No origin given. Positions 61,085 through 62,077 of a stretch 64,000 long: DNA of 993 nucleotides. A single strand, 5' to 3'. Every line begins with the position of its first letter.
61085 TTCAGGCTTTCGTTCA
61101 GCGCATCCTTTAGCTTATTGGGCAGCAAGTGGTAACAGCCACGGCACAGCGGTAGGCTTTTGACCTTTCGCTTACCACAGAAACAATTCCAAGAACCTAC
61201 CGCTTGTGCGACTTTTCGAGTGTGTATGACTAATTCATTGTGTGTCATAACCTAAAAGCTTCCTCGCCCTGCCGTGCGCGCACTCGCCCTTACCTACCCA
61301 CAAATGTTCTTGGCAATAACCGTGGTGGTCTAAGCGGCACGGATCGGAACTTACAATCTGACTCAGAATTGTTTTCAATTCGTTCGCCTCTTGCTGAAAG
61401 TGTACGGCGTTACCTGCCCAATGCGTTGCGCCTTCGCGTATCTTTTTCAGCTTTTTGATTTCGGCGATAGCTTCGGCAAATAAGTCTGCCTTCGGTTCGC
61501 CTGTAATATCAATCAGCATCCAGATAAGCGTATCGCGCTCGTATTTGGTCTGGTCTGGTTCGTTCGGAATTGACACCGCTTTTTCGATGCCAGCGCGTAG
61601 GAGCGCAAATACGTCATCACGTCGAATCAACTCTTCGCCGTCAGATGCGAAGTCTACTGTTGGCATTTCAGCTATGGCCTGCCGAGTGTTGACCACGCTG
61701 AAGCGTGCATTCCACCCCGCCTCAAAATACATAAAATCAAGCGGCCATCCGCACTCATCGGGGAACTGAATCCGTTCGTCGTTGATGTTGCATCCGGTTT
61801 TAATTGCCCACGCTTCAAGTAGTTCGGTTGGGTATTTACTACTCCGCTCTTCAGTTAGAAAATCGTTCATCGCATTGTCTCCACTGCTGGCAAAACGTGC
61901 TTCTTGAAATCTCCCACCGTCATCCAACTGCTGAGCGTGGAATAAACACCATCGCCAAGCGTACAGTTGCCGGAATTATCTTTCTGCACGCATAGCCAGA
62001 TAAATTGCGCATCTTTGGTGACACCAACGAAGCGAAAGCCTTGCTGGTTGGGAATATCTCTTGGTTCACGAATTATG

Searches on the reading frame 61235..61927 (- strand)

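Call 32: search_protein_families(library=pfam, proteins=[window:61235-61927:-], max_evalue=0.01)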
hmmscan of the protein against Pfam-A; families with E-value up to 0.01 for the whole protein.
window:61235-61927:- (230 aa): 0 families

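Call 46: search_protein_families(library=phrogs, proteins=[window:61235-61927:-], max_evalue=0.001)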
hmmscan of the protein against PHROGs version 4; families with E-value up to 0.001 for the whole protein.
window:61235-61927:- (230 aa): 3 families
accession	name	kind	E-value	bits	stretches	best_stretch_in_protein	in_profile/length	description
phrog_24727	-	unknown function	6e-08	34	1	178-227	59-110/113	-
phrog_28967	-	unknown function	4.3e-05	25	1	194-225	53-84/85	-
phrog_8686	-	unknown function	0.00022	22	1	181-212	68-99/185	-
